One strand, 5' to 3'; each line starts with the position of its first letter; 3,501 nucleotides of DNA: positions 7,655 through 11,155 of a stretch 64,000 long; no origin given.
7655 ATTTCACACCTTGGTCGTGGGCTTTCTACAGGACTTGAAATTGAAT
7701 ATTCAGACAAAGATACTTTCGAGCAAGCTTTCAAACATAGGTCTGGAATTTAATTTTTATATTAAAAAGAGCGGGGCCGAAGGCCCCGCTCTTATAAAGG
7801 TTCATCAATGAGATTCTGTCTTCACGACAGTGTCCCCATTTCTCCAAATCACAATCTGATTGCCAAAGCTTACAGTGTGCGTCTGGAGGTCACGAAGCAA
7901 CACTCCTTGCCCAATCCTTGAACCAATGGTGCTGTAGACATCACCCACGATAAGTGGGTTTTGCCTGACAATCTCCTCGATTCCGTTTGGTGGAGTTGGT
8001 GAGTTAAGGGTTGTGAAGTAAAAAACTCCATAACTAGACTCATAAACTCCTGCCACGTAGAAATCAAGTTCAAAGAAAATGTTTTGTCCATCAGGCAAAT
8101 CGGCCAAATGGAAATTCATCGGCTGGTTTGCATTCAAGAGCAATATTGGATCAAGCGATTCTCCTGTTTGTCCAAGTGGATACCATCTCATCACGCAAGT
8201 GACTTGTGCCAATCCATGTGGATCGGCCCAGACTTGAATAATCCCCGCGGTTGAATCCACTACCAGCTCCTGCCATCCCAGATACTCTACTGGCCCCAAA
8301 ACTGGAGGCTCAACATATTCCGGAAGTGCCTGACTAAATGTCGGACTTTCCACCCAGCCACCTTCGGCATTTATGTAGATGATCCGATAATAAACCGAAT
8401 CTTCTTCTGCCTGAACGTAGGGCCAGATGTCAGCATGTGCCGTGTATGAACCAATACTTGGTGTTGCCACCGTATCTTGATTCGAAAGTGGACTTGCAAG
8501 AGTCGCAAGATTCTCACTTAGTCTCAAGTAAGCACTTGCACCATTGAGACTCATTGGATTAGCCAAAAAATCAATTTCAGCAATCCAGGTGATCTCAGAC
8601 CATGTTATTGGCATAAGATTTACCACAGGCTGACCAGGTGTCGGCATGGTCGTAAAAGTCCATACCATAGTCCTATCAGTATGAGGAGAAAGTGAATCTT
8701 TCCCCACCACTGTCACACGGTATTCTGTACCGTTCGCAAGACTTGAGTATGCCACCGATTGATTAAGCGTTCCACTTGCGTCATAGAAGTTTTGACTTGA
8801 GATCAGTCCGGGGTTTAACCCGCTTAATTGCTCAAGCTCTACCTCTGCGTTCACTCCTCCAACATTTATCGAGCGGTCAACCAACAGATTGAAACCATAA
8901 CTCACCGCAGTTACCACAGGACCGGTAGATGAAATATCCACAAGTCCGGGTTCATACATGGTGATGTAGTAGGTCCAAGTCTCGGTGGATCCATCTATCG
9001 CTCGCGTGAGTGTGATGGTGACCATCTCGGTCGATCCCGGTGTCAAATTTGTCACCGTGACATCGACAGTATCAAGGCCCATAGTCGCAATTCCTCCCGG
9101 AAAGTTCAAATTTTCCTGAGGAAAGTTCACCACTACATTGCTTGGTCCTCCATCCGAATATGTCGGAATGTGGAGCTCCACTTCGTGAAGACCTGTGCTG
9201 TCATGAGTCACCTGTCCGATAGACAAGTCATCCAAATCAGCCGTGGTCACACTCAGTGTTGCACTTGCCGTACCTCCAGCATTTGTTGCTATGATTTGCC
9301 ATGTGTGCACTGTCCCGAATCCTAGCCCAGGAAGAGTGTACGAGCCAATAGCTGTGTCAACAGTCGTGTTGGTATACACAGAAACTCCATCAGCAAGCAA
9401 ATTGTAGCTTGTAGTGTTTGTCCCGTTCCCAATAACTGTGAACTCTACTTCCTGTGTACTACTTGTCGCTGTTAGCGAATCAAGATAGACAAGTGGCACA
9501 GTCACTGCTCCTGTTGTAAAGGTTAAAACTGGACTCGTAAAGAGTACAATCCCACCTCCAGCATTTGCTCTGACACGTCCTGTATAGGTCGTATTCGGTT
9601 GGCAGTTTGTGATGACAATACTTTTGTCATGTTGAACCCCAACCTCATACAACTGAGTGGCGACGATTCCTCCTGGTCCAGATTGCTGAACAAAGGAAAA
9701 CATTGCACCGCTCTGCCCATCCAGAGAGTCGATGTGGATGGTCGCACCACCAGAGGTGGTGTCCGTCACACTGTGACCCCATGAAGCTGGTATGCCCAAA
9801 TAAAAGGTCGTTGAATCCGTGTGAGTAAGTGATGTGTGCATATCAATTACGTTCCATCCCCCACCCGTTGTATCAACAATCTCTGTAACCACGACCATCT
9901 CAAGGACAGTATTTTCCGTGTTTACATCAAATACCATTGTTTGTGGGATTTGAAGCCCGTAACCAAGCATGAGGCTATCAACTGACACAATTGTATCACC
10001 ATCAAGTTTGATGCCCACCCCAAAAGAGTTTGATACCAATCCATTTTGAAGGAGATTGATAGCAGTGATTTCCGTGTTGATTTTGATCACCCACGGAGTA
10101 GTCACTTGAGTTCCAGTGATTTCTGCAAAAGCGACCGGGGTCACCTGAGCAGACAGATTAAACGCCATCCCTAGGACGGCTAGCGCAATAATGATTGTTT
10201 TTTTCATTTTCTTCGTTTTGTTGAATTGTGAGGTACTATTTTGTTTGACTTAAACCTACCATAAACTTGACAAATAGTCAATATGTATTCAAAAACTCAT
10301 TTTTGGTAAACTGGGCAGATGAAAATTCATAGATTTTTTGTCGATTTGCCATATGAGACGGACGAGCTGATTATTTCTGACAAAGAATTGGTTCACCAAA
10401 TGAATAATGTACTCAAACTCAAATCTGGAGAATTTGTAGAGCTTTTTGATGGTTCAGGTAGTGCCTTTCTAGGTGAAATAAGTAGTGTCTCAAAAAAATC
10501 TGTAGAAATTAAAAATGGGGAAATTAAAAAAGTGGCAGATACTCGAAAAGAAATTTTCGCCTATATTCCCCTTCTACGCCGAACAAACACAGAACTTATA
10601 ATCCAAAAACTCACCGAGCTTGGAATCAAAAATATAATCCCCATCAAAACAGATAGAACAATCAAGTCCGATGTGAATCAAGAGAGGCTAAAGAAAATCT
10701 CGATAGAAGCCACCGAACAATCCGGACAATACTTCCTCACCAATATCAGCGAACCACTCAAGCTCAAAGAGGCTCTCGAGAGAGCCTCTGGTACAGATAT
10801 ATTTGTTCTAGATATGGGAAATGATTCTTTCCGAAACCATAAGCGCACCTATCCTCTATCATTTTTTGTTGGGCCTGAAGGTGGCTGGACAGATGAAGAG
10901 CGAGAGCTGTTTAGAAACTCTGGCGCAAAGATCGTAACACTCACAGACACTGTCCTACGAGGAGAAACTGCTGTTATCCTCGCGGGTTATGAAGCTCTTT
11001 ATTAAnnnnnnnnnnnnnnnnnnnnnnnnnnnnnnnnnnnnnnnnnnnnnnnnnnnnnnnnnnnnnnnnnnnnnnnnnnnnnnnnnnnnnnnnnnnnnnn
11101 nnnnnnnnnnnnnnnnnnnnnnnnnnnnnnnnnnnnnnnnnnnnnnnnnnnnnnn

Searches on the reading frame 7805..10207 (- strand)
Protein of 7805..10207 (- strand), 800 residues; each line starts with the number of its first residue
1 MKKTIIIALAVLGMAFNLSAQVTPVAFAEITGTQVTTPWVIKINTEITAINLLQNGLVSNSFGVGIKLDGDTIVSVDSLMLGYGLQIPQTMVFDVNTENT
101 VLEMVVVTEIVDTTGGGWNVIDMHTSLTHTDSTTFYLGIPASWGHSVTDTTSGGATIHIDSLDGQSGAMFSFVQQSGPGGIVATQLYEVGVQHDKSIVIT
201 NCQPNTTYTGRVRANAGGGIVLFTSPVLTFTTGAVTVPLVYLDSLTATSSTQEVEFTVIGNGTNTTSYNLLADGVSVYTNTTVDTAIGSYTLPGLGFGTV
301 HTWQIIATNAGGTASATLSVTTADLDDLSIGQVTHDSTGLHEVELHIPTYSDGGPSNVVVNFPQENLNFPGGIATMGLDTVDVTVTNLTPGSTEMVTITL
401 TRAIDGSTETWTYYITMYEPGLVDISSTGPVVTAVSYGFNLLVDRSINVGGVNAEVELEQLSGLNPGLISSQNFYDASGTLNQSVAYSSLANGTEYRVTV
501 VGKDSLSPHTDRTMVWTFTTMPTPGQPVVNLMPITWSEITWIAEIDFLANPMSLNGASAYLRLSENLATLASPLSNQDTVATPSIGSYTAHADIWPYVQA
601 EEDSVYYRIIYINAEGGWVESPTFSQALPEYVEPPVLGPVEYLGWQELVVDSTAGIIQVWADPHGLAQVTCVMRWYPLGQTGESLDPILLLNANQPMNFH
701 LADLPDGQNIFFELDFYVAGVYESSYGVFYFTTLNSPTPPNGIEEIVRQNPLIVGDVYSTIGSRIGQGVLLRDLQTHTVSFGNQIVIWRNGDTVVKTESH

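Call 11: search_protein_families(library=pfam, proteins=[window:7805-10207:-], max_evalue=0.01)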
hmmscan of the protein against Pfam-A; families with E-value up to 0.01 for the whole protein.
window:7805-10207:- (800 aa): 1 family
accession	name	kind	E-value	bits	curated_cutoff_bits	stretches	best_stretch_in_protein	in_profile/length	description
PF25059.1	FN3_DSCAM-DSCAML_C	-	0.0091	16.7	39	0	286-326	43-83/89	DSCAM/DSCAML C-terminal Fn3-like domain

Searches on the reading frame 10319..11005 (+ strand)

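Call 11: search_protein_families(library=pfam, proteins=[window:10319-11005:+], max_evalue=0.01)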
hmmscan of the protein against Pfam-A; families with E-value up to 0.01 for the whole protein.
window:10319-11005:+ (228 aa): 2 families
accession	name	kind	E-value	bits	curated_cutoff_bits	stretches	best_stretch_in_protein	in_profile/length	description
PF04452.19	Methyltrans_RNA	-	3.8e-36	124.6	23.9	1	77-222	5-160/165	RNA methyltransferase domain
PF20260.4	PUA_4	-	5.8e-09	36.4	23.9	1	30-65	11-46/48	RNA methyltransferase PUA domain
